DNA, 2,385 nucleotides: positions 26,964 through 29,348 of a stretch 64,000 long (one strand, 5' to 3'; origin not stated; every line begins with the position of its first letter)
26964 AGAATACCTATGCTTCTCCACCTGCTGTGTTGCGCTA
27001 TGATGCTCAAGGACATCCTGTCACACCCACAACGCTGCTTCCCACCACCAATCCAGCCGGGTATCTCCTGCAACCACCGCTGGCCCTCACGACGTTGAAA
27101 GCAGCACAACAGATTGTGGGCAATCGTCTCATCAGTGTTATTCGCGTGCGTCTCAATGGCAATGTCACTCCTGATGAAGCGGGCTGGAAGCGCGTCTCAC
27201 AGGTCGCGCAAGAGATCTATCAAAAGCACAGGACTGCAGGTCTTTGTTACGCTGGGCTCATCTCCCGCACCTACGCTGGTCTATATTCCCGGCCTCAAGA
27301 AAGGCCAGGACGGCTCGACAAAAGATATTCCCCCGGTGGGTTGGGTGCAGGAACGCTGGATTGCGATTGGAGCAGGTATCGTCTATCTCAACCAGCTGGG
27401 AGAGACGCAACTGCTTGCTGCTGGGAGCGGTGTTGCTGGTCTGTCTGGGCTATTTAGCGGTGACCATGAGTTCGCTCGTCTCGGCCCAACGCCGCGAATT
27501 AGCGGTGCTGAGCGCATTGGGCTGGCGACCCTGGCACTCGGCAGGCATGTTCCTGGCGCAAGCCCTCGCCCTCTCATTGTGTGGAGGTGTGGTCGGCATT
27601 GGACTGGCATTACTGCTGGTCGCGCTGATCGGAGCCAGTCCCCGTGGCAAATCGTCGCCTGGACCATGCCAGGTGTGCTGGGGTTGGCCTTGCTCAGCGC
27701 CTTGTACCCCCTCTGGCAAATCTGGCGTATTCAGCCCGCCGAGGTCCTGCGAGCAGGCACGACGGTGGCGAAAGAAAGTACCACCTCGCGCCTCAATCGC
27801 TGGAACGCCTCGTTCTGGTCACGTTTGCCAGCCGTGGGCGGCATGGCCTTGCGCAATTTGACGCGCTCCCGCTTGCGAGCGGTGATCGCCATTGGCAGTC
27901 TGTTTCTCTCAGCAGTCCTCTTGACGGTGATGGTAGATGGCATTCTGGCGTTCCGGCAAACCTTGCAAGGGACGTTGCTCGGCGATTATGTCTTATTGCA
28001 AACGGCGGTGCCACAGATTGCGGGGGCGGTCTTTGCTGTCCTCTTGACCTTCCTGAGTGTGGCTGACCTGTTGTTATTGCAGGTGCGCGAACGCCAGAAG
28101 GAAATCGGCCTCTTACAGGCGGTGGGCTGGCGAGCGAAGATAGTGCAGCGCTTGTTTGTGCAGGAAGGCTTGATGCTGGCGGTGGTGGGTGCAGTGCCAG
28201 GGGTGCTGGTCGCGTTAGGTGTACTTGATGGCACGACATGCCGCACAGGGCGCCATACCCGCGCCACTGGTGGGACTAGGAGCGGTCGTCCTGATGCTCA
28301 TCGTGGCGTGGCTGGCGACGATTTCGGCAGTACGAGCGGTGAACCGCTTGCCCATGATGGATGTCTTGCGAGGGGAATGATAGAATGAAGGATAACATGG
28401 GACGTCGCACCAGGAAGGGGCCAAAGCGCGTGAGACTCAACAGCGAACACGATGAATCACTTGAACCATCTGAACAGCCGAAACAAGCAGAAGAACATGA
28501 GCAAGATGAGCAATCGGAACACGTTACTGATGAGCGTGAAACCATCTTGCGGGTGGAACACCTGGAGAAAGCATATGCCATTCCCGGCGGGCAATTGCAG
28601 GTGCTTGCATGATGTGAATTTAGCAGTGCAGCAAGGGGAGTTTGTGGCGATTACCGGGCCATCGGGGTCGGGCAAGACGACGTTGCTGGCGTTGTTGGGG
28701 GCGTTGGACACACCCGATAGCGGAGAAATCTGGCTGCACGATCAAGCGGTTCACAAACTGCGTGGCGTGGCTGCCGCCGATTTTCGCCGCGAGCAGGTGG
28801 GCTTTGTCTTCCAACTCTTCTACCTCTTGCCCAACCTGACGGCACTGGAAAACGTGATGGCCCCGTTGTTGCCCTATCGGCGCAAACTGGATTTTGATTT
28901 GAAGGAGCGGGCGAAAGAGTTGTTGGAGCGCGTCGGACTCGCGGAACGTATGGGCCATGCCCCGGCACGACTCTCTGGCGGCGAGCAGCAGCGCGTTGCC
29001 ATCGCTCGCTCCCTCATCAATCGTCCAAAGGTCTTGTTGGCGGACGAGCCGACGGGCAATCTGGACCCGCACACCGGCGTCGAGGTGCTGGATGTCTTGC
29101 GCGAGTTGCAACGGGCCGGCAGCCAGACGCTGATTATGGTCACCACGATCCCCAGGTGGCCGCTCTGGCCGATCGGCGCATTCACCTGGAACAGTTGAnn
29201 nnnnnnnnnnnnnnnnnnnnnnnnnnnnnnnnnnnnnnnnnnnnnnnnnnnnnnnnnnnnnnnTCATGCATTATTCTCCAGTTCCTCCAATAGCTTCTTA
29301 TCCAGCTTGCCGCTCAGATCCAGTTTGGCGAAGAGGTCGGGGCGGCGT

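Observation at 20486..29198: Candidate undescribed redox-maturation and export locus for a disulfide-rich Tat peptide (LuxR-like regulator, MauE-like, TlpA-like, Cys-rich precursor, unknown membrane protein, MacB-type ABC exporter)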

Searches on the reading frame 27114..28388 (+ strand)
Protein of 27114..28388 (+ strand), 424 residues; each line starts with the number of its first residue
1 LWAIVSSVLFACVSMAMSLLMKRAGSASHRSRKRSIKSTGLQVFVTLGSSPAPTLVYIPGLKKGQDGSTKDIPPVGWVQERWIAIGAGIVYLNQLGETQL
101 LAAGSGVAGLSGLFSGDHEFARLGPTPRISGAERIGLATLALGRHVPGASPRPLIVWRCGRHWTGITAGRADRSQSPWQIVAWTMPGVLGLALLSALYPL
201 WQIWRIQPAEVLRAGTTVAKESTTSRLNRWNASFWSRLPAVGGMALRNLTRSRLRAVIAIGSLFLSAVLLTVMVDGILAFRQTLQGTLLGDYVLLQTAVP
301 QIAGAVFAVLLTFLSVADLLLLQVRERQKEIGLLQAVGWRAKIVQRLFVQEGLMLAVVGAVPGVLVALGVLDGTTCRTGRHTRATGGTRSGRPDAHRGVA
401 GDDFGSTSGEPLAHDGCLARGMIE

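Call 4: search_protein_families(library=pfam, proteins=[window:27114-28388:+], max_evalue=0.01)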
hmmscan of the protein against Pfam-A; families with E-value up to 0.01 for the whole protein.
window:27114-28388:+ (424 aa): 1 family
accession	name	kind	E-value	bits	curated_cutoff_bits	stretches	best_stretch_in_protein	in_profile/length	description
PF02687.27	FtsX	-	7.7e-10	39.3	25.5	1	304-370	3-69/120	FtsX-like permease C-terminal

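Call 5: search_protein_families(library=ncbifam, proteins=[window:27114-28388:+], max_evalue=0.01)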
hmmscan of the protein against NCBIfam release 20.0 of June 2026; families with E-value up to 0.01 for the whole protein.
window:27114-28388:+ (424 aa): 9 families
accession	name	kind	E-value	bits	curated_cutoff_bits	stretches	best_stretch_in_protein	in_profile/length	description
TIGR02212.1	lolCE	equivalog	2.3e-09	36.7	362.45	1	315-368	283-336/411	lipoprotein-releasing ABC transporter permease subunit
TIGR03434.1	ADOP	subfamily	3.4e-07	28.8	622.3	1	297-372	269-345/803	ADOP family duplicated permease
NF008357.0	PRK11146.1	exception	6e-06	25.3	439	1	315-367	286-338/414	lipoprotein-releasing ABC transporter permease subunit LolE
TIGR02213.1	lolE_release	exception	2.3e-05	23.4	540.35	1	311-368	279-336/411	lipoprotein-releasing ABC transporter permease subunit LolE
NF007826.0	PRK10535.1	equivalog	0.00012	20.5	966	1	305-368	529-592/648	macrolide ABC transporter ATP-binding protein/permease MacB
NF008076.0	PRK10814.1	exception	0.00038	19.6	473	0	319-371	285-335/399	lipoprotein-releasing ABC transporter permease subunit LolC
NF038347.1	FtsX_Gpos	exception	0.0013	18.2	225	1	298-366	165-236/296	permease-like cell division protein FtsX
TIGR01185.1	devC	equivalog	0.0015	17.6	290.35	1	304-371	264-331/380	ABC transporter permease DevC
TIGR00439.2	FtsX_Gneg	equivalog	0.0075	15.5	255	1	304-368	170-237/292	permease-like cell division protein FtsX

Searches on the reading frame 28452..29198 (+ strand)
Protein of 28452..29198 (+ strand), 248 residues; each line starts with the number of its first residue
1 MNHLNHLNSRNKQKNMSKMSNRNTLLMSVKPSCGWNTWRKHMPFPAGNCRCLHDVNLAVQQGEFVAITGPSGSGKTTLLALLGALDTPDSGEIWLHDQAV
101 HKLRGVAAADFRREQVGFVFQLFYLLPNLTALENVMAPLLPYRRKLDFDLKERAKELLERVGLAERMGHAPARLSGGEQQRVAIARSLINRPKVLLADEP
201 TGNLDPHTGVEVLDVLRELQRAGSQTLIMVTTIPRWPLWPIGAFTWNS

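Call 4: search_protein_families(library=pfam, proteins=[window:28452-29198:+], max_evalue=0.01)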
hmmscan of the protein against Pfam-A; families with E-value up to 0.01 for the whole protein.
window:28452-29198:+ (248 aa): 11 families
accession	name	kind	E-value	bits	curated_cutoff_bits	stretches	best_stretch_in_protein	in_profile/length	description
PF00005.33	ABC_tran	-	6.5e-36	124.4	25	1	52-201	1-136/137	ABC transporter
PF13304.12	AAA_21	-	2e-05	25.3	27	0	64-85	1-22/304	AAA domain, putative AbiEii toxin, Type IV TA system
PF13401.12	AAA_22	-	0.00014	22.6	27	1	61-115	4-33/130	AAA domain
PF13555.12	AAA_29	-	0.00016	21.8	27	1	55-81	15-42/61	P-loop containing region of AAA domain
PF13476.12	AAA_23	-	0.00079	20.6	27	1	48-82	6-39/201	AAA domain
PF13191.12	AAA_16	-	0.00089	20.2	32.6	1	61-88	23-51/167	AAA ATPase domain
PF02463.25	SMC_N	-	0.0016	18.4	40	0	62-79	24-41/220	RecF/RecN/SMC N terminal domain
PF20720.3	nSTAND3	-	0.0035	17.5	27.2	1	58-82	13-37/155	Novel STAND NTPase 3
PF13521.12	AAA_28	-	0.005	17.5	27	1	65-86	2-24/164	AAA domain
PF00437.27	T2SSE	-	0.005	16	24.9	1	63-92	143-173/370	Type II/IV secretion system protein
PF13481.12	AAA_25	-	0.0099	16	27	0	60-95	31-64/195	AAA domain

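Call 5: search_protein_families(library=ncbifam, proteins=[window:28452-29198:+], max_evalue=0.01)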
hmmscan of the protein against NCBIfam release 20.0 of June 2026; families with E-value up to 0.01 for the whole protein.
window:28452-29198:+ (248 aa): 194 families (the best 25 are shown)
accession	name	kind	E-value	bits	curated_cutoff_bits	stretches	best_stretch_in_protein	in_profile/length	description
TIGR02211.1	LolD_lipo_ex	equivalog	2.7e-61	206.9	307.75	1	49-231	18-199/221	lipoprotein-releasing ABC transporter ATP-binding protein LolD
TIGR02673.1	FtsE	equivalog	7.3e-58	195.7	264.85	1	47-231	13-194/214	cell division ATP-binding protein FtsE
NF008639.0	PRK11629.1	equivalog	4.7e-57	193.1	360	1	50-231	24-204/234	lipoprotein-releasing ABC transporter ATP-binding protein LolD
NF007879.0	PRK10584.1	equivalog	4.1e-56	190.3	336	1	50-232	24-205/228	putative ABC transporter ATP-binding protein YbbA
NF007826.0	PRK10535.1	equivalog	3.2e-53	181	966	1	48-234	20-204/648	macrolide ABC transporter ATP-binding protein/permease MacB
NF038007.1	ABC_ATP_DarD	equivalog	4.1e-53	180.1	375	1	49-231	18-198/218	darobactin export ABC transporter ATP-binding protein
TIGR03608.1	L_ocin_972_ABC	subfamily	9.7e-53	178.7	254.85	1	48-231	10-191/206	putative bacteriocin export ABC transporter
TIGR02982.1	heterocyst_DevA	subfamily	1.9e-52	178.1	295.8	1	50-232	19-200/220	ABC exporter ATP-binding subunit, DevA family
NF007027.0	PRK09493.1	equivalog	1.8e-51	174.8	379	1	47-231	12-193/240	glutamine ABC transporter ATP-binding protein GlnQ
TIGR02315.1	ABC_phnC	equivalog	1.4e-46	158.9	266.1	1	49-228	15-200/243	phosphonate ABC transporter ATP-binding protein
NF008428.0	PRK11264.1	equivalog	1e-45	155.9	406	1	50-231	17-201/250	L-cystine ABC transporter ATP-binding protein TcyN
TIGR03005.1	ectoine_ehuA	equivalog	3.3e-45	154.3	345.4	1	47-231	11-204/252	ectoine/hydroxyectoine ABC transporter ATP-binding protein EhuA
TIGR03265.1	PhnT2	equivalog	7.8e-45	153.6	457.7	1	47-231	15-192/353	putative 2-aminoethylphosphonate ABC transporter ATP-binding protein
NF040933.2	ABC_arch_GlcV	equivalog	9.3e-44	149.7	450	1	48-232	18-200/357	glucose ABC transporter ATP-binding protein GlcV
TIGR00968.1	3a0106s01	subfamily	1.4e-40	139.3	342.75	1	47-231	11-188/237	sulfate ABC transporter ATP-binding protein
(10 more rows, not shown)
